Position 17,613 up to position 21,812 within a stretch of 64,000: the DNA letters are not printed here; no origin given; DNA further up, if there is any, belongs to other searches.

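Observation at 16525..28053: Three-gene envelope operon built around a 3187-aa protein with no recognisable catalytic domain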

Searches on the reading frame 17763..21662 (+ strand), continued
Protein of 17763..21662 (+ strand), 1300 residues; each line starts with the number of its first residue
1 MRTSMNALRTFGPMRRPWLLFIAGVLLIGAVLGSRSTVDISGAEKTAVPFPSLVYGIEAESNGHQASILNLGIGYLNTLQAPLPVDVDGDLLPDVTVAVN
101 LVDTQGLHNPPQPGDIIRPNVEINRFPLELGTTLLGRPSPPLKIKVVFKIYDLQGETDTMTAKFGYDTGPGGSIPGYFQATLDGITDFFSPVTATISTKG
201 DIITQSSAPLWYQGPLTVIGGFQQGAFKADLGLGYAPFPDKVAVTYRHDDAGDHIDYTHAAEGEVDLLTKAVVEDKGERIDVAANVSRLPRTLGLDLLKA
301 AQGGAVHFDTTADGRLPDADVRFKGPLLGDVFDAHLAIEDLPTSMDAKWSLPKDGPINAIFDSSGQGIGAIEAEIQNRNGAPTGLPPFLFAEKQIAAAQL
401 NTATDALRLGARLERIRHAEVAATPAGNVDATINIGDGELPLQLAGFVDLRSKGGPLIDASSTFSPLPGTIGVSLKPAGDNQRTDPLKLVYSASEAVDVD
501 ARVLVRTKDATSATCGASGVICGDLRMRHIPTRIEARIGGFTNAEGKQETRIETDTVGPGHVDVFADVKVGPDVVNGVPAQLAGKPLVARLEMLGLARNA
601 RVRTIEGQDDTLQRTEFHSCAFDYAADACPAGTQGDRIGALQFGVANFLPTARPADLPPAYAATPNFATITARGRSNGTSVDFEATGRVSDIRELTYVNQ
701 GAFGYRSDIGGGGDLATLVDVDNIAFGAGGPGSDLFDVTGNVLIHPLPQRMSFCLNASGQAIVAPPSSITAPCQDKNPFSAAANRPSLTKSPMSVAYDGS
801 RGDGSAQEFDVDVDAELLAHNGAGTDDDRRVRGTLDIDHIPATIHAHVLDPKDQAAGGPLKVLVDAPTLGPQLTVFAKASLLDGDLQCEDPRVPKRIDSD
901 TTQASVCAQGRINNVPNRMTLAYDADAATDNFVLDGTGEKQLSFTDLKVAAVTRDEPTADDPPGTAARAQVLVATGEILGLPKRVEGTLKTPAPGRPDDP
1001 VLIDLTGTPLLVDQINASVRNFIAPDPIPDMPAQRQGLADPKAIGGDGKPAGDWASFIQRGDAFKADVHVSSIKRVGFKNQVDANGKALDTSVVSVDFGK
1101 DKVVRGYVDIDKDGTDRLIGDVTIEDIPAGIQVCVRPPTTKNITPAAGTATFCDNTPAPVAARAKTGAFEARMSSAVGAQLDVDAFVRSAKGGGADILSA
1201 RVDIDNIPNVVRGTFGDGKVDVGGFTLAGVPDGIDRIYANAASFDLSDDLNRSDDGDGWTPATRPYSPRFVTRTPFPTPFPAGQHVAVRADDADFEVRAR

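Call 86: find_encoding_contigs(protein=P0113, flank=6000, max_places=1)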
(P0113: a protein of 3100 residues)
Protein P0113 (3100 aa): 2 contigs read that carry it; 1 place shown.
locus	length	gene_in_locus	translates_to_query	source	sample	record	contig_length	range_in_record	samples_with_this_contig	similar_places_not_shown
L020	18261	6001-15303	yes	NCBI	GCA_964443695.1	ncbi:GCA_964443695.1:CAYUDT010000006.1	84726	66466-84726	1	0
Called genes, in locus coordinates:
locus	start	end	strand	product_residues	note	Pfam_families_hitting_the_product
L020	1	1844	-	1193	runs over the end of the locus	PF22352:K319L-like_PKD (faint), PF13574:Reprolysin_2, PF13582:Reprolysin_3, PF13583:Reprolysin_4, PF13688:Reprolysin_5, PF18911:PKD_4 (faint), PF05345:He_PIG (weak), PF19077:Big_13 (faint)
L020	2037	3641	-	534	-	PF13229:Beta_helix (weak)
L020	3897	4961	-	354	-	PF10646:Germane, PF01471:PG_binding_1, PF03734:YkuD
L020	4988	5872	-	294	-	-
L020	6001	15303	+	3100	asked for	PF19077:Big_13 (faint)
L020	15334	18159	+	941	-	PF13191:AAA_16, PF00196:GerE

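Call 88: find_encoding_contigs(protein=P0108, flank=6000, max_places=1)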
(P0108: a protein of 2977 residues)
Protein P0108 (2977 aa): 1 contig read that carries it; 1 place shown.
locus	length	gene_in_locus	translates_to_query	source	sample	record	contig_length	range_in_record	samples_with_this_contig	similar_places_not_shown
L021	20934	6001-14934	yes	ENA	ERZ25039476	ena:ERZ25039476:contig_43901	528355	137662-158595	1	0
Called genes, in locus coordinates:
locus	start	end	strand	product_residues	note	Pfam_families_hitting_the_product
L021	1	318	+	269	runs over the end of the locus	PF00561:Abhydrolase_1, PF12146:Hydrolase_4 (weak), PF12697:Abhydrolase_6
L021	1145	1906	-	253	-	-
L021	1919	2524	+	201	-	-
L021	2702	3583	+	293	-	-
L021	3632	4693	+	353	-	-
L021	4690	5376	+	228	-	-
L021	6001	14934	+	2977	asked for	PF19077:Big_13 (faint)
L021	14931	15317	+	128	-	-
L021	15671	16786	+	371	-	PF02225:PA (weak)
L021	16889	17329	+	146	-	-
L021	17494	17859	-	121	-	-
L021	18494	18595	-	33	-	-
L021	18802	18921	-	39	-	-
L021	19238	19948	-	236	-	-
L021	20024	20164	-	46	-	-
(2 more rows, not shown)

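Call 89: find_encoding_contigs(protein=P0135, flank=6000, max_places=1)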
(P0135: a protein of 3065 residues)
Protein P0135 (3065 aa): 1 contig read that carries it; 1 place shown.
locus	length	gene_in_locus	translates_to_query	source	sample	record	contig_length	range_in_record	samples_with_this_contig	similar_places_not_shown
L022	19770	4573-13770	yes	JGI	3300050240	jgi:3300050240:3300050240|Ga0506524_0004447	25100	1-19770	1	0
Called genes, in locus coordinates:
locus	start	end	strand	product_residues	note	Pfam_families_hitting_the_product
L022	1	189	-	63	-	?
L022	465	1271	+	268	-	PF01209:Ubie_methyltran, PF13489:Methyltransf_23 (weak), PF13847:Methyltransf_31, PF08241:Methyltransf_11, PF08242:Methyltransf_12, PF13649:Methyltransf_25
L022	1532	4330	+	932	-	PF13191:AAA_16, PF00196:GerE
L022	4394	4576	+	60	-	-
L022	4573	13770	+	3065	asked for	PF19077:Big_13 (faint), PF13860:FlgD_ig (faint)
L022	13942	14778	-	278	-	PF00296:Bac_luciferase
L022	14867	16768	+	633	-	PF00672:HAMP, PF00990:GGDEF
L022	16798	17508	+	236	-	-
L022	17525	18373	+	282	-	PF02567:PhzC-PhzF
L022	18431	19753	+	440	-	PF01734:Patatin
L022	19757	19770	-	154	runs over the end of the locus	PF10604:Polyketide_cyc2 (weak), PF08327:AHSA1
